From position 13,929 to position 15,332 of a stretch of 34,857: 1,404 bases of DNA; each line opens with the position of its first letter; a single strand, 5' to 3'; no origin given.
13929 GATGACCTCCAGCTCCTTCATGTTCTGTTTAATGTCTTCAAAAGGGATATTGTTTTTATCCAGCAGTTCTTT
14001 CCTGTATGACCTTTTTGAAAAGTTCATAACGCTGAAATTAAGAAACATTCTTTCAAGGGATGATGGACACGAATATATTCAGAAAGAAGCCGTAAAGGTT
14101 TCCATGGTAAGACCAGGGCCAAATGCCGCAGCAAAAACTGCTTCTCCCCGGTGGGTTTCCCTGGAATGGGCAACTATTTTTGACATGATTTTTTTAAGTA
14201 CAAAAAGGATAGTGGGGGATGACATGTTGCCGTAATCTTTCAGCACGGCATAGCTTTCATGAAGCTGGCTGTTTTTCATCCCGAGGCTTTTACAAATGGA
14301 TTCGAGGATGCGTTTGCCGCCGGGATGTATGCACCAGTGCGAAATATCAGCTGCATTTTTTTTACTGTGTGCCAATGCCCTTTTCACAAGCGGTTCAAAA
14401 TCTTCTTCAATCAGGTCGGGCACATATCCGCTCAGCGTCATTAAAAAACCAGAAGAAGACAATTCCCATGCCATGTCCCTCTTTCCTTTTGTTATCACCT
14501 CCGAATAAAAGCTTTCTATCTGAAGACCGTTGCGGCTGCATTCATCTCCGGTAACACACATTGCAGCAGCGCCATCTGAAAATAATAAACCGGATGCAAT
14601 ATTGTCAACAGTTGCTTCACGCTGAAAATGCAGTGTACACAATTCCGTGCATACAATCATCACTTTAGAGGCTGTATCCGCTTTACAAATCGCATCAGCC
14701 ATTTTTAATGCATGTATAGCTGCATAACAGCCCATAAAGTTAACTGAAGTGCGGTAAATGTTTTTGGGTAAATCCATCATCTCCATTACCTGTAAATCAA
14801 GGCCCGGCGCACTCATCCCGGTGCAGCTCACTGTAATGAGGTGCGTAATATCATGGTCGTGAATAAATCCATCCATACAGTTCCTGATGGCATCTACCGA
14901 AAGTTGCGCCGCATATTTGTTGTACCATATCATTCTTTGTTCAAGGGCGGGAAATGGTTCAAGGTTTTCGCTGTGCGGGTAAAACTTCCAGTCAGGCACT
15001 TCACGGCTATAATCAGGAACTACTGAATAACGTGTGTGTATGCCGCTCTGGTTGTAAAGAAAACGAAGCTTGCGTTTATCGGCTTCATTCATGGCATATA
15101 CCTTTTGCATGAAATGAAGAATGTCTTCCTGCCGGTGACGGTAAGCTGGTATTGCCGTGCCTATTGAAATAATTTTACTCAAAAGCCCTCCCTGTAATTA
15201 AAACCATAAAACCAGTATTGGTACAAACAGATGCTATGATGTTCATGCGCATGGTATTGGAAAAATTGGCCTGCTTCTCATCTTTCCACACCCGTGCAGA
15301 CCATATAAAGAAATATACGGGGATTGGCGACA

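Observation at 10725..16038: Compact operon of UbiA prenyltransferase, type III PKS, SAM methyltransferase and FAD oxidoreductase, followed 15 nt later by an outer-membrane protein gene: a candidate prenylated phenolic-lipid (meroterpenoid) pathway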

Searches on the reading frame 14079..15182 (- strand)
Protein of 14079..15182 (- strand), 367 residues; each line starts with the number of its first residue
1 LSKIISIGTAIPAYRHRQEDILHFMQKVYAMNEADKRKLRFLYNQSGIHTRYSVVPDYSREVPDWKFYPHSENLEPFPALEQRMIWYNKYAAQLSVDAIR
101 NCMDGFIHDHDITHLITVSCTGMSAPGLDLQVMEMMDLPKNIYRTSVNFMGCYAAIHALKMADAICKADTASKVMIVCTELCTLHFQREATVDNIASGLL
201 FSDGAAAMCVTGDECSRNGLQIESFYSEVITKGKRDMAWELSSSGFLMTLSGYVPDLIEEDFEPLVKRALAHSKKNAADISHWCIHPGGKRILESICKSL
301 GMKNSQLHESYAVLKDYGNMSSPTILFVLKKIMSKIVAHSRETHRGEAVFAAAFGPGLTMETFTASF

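Call 3: search_protein_families(library=pfam, proteins=[window:14079-15182:-], max_evalue=0.01)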
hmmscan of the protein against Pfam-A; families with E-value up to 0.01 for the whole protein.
window:14079-15182:- (367 aa): 6 families
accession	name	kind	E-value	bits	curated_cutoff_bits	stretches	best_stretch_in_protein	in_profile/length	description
PF00195.25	Chal_sti_synt_N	-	3e-25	89.4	27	1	3-213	15-224/225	Chalcone and stilbene synthases, N-terminal domain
PF02797.21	Chal_sti_synt_C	-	5.5e-24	85.3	27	1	226-363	6-145/151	Chalcone and stilbene synthases, C-terminal domain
PF08541.16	ACP_syn_III_C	-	7.1e-10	39.4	26.6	1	270-361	1-84/90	3-Oxoacyl-[acyl-carrier-protein (ACP)] synthase III C terminal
PF08392.18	FAE1_CUT1_RppA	-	8.3e-09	35.6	27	1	107-219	100-212/290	FAE1/Type III polyketide synthase-like protein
PF08545.16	ACP_syn_III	-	4.8e-08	33.2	24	1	151-215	6-66/80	3-Oxoacyl-[acyl-carrier-protein (ACP)] synthase III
PF19899.4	DUF6372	-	0.0037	17.7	27.4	0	113-158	18-66/68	Family of unknown function (DUF6372)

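Call 5: search_protein_families(library=ncbifam, proteins=[window:14079-15182:-], max_evalue=0.001)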
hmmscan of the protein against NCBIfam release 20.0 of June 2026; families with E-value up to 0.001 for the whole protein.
window:14079-15182:- (367 aa): 7 families
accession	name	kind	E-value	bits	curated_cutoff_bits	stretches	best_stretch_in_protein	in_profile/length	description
NF042429.2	DHPHCoAsyn_DpgA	equivalog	9.5e-47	159.6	425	1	4-363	1-346/350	3,5-dihydroxyphenylacetyl-CoA synthase DpgA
NF006829.0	PRK09352.1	subfamily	6e-18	64.9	249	1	84-361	46-315/322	beta-ketoacyl-ACP synthase 3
TIGR00747.1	fabH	subfamily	1.5e-12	47.2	292.1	1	83-360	43-315/322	beta-ketoacyl-ACP synthase III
NF004623.0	PRK05963.1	equivalog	1.9e-12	47.1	437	1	152-360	115-321/328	beta-ketoacyl-ACP synthase III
NF005703.0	PRK07515.1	equivalog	5.7e-11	41.9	304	1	77-218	82-218/373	beta-ketoacyl-ACP synthase III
NF003274.0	PRK04262.1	equivalog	1.9e-07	30.4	244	1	92-363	52-304/347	hydroxymethylglutaryl-CoA synthase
NF005541.0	PRK07204.1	equivalog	2e-07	30.7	402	1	105-360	67-322/329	beta-ketoacyl-ACP synthase III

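Call 7: find_homologous_proteins(query=window:14079-15182:-, max_evalue=1e-10)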
Query window:14079-15182:- (367 aa): 7999 proteins with E <= 1e-10 among 8000 candidates; the best 120 are listed.
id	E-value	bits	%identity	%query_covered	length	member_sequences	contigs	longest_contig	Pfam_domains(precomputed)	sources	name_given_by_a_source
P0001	9.7e-250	845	100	100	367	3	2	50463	PF02797.22,PF08545.17,PF08541.17,PF08392.19,PF00195.26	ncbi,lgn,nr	ncbi:MAG: type III polyketide synthase [Chitinophagaceae bacterium]|nr:type III polyketide synthase 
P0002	8.9e-209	710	83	100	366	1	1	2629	PF02797.22,PF08545.17,PF08541.17,PF08392.19,PF00195.26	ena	-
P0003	1.4e-185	634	75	100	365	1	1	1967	PF02797.22,PF08545.17,PF08541.17,PF08392.19,PF00195.26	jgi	jgi:predicted naringenin-chalcone synthase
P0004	7.1e-183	625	73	100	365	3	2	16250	PF02797.22,PF08545.17,PF08541.17,PF08392.19,PF00195.26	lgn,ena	-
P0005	1.3e-181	621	74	100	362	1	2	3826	PF02797.22,PF08545.17,PF08541.17,PF08392.19,PF00195.26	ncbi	-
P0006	1.4e-181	621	73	100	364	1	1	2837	PF02797.22,PF08545.17,PF08541.17,PF08392.19,PF00195.26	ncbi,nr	ncbi:MAG: type III polyketide synthase [Bacteroidetes bacterium]|nr:type III polyketide synthase [Ba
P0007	6.2e-181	619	73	100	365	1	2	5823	PF02797.22,PF08545.17,PF08541.17,PF08392.19,PF00195.26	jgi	jgi:predicted naringenin-chalcone synthase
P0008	1.5e-180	618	72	100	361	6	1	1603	PF02797.22,PF08545.17,PF08541.17,PF08392.19,PF00195.26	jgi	-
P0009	2.6e-180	617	73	100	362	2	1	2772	PF02797.22,PF08545.17,PF08541.17,PF08392.19,PF00195.26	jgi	jgi:predicted naringenin-chalcone synthase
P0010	4.2e-180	616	73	99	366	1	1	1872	PF02797.22,PF08545.17,PF08541.17,PF08392.19,PF00195.26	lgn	-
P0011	4.3e-180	616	72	100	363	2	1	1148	PF02797.22,PF08545.17,PF08541.17,PF08392.19,PF00195.26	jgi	jgi:predicted naringenin-chalcone synthase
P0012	6.5e-180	615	72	100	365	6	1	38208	PF02797.22,PF08545.17,PF08541.17,PF08392.19,PF00195.26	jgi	jgi:predicted naringenin-chalcone synthase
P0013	1.5e-179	614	73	100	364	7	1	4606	PF02797.22,PF08545.17,PF08541.17,PF08392.19,PF00195.26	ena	-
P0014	2.7e-179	613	73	100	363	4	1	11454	PF02797.22,PF08545.17,PF08541.17,PF08392.19,PF00195.26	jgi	jgi:predicted naringenin-chalcone synthase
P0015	3.1e-179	613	74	100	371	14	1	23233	PF02797.22,PF08545.17,PF08541.17,PF08392.19,PF00195.26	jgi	jgi:predicted naringenin-chalcone synthase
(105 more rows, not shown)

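Call 9: find_related_loci(query=A1, collection=genome_contigs, flank=8000)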
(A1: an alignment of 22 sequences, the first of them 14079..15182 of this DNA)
Query A1 (367 aa) in genome_contigs; peptide patterns used: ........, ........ (x = any residue, [..] = any of these).
600 stretches matched a pattern (row limit reached: there are more); 596 encode a relative of the query (tblastn E <= 1e-3); the best 80 are kept; 80 distinct loci.
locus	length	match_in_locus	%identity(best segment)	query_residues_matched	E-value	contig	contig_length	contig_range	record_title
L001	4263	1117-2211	73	1-367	0e+0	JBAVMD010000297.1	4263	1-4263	MAG: Chitinophagaceae bacterium isolate MFD02377_ilm_asm_bin7 k127_390403, whole genome shotgun sequence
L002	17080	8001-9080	72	1-366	0e+0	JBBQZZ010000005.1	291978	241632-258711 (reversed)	MAG: Chitinophagales bacterium isolate Co_metawrap_2268 Cmw_2268_k141_2024058_length_291978_cov_53.0000, whole genome sh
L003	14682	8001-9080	72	1-366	0e+0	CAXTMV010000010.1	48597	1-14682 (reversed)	MAG TPA_asm: uncultured Flavihumibacter sp. isolate public_SRR14722149_metawrap_bin.6 genome assembly, contig: public_SR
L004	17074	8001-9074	72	1-363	0e+0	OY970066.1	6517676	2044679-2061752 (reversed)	MAG: uncultured Chitinophagaceae bacterium isolate MFD02581.bin.c.1 genome assembly, chromosome: 1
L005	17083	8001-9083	71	1-366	0e+0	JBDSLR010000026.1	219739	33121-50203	MAG: Chitinophagaceae bacterium isolate cluster1_bin.374 k127_11180164, whole genome shotgun sequence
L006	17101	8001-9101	72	1-366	0e+0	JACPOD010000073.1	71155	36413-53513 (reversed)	MAG: Sphingobacteriales bacterium isolate NC_groundwater_592_Pr5_B-0.1um_38_44 alan_book_18_scaffold_97175, whole genome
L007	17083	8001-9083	70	1-366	0e+0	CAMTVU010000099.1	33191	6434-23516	MAG: uncultured Chitinophagaceae bacterium isolate G04_MAG_00014 genome assembly, contig: G04_MAG_00014_000000000052, wh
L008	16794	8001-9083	69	1-366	1e-180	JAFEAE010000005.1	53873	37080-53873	MAG: Bacteroidetes bacterium isolate SZAS LIN-48 LIN-746__5__length-53873, whole genome shotgun sequence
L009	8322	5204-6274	70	1-363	4e-180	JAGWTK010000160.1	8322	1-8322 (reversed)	MAG: Bacteroidota bacterium isolate REEB371 contig-150_9618, whole genome shotgun sequence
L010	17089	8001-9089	68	1-366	2e-179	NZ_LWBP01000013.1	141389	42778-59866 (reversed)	Niastella populi strain CCTCC AB 208238 contig11, whole genome shotgun sequence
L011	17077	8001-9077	70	1-365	5e-179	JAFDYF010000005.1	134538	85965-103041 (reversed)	MAG: Bacteroidetes bacterium isolate SZAS-44 LIN-386__5__length-134538, whole genome shotgun sequence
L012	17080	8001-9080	69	1-366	2e-178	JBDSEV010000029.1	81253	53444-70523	MAG: Chitinophagaceae bacterium isolate cluster1_bin.212 k127_2075969, whole genome shotgun sequence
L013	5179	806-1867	70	8-366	0e+0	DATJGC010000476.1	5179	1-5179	MAG TPA_asm: Chitinophagaceae bacterium isolate SMAG_U15476 k141_2535148, whole genome shotgun sequence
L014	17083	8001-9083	69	1-366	7e-178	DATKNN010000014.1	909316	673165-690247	MAG TPA_asm: Puia sp. isolate SMAG_U14738 k141_902585, whole genome shotgun sequence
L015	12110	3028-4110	69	1-366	2e-177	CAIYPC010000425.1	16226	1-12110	MAG: uncultured Bacteroidetes bacterium isolate Umea3_bin-0409 genome assembly, contig: bin-0409:425/717, whole genome s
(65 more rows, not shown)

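Call 12: search_solved_structures(query=window:14079-15182:-, max_evalue=1e-20)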
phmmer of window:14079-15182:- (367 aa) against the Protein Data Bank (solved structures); distinct sequences matched with E-value up to 1e-20: 94 (the best 60 are shown).
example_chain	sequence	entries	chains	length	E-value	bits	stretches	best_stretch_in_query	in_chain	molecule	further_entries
4b0n_A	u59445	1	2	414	7.3e-46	159.7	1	9-361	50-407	POLYKETIDE SYNTHASE III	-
7cb3_A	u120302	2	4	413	5.1e-42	147.1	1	36-362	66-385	Chalcone/stilbene synthase | Chalcone synthase-like protein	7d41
2h84_A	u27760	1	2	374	2.5e-39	138.2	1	3-361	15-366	Steely1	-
1ted_A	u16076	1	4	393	2.6e-38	134.9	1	37-362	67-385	pks18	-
1tee_A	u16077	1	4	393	8.8e-37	129.8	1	37-362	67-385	pks18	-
3a5s_A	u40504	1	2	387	1.1e-36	129.5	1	3-363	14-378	Benzalacetone synthase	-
3awj_A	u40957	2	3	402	1.8e-36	128.8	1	3-363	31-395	Chalcone synthase-like polyketide synthase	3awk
5ypt_A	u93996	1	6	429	1.9e-36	128.7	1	4-362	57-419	Stilbenecarboxylate synthase 1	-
3a5q_A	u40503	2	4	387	1.4e-35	125.9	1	3-363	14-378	Benzalacetone synthase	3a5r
1ee0_A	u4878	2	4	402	5.1e-35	124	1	2-363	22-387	2-PYRONE SYNTHASE | PYRONE SYNTHASE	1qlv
7f0e_A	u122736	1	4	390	1.1e-34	122.9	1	2-363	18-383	EnPKS2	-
5w8q_A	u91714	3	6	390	4.1e-34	121.1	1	2-363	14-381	BIS3 biphenyl synthase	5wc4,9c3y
9c3w_A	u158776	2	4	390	4.1e-34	121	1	2-363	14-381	BIS3 biphenyl synthase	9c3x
2p0u_A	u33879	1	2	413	1e-33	119.7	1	4-363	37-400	Stilbenecarboxylate synthase 2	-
6op5_A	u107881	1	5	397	1.7e-33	119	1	4-363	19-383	Styrylpyrone synthase 1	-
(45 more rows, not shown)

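Call 86: search_solved_structures(query=window:14079-15182:-, max_evalue=1e-36, show_alignments=4)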
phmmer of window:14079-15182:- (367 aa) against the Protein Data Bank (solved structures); distinct sequences matched with E-value up to 1e-36: 5.
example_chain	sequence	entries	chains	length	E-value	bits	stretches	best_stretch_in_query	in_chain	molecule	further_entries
4b0n_A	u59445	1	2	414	7.3e-46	159.7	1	9-361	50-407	POLYKETIDE SYNTHASE III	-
7cb3_A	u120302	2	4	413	5.1e-42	147.1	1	36-362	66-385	Chalcone/stilbene synthase | Chalcone synthase-like protein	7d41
2h84_A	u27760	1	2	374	2.5e-39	138.2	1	3-361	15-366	Steely1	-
1ted_A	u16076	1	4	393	2.6e-38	134.9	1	37-362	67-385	pks18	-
1tee_A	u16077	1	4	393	8.8e-37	129.8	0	37-362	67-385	pks18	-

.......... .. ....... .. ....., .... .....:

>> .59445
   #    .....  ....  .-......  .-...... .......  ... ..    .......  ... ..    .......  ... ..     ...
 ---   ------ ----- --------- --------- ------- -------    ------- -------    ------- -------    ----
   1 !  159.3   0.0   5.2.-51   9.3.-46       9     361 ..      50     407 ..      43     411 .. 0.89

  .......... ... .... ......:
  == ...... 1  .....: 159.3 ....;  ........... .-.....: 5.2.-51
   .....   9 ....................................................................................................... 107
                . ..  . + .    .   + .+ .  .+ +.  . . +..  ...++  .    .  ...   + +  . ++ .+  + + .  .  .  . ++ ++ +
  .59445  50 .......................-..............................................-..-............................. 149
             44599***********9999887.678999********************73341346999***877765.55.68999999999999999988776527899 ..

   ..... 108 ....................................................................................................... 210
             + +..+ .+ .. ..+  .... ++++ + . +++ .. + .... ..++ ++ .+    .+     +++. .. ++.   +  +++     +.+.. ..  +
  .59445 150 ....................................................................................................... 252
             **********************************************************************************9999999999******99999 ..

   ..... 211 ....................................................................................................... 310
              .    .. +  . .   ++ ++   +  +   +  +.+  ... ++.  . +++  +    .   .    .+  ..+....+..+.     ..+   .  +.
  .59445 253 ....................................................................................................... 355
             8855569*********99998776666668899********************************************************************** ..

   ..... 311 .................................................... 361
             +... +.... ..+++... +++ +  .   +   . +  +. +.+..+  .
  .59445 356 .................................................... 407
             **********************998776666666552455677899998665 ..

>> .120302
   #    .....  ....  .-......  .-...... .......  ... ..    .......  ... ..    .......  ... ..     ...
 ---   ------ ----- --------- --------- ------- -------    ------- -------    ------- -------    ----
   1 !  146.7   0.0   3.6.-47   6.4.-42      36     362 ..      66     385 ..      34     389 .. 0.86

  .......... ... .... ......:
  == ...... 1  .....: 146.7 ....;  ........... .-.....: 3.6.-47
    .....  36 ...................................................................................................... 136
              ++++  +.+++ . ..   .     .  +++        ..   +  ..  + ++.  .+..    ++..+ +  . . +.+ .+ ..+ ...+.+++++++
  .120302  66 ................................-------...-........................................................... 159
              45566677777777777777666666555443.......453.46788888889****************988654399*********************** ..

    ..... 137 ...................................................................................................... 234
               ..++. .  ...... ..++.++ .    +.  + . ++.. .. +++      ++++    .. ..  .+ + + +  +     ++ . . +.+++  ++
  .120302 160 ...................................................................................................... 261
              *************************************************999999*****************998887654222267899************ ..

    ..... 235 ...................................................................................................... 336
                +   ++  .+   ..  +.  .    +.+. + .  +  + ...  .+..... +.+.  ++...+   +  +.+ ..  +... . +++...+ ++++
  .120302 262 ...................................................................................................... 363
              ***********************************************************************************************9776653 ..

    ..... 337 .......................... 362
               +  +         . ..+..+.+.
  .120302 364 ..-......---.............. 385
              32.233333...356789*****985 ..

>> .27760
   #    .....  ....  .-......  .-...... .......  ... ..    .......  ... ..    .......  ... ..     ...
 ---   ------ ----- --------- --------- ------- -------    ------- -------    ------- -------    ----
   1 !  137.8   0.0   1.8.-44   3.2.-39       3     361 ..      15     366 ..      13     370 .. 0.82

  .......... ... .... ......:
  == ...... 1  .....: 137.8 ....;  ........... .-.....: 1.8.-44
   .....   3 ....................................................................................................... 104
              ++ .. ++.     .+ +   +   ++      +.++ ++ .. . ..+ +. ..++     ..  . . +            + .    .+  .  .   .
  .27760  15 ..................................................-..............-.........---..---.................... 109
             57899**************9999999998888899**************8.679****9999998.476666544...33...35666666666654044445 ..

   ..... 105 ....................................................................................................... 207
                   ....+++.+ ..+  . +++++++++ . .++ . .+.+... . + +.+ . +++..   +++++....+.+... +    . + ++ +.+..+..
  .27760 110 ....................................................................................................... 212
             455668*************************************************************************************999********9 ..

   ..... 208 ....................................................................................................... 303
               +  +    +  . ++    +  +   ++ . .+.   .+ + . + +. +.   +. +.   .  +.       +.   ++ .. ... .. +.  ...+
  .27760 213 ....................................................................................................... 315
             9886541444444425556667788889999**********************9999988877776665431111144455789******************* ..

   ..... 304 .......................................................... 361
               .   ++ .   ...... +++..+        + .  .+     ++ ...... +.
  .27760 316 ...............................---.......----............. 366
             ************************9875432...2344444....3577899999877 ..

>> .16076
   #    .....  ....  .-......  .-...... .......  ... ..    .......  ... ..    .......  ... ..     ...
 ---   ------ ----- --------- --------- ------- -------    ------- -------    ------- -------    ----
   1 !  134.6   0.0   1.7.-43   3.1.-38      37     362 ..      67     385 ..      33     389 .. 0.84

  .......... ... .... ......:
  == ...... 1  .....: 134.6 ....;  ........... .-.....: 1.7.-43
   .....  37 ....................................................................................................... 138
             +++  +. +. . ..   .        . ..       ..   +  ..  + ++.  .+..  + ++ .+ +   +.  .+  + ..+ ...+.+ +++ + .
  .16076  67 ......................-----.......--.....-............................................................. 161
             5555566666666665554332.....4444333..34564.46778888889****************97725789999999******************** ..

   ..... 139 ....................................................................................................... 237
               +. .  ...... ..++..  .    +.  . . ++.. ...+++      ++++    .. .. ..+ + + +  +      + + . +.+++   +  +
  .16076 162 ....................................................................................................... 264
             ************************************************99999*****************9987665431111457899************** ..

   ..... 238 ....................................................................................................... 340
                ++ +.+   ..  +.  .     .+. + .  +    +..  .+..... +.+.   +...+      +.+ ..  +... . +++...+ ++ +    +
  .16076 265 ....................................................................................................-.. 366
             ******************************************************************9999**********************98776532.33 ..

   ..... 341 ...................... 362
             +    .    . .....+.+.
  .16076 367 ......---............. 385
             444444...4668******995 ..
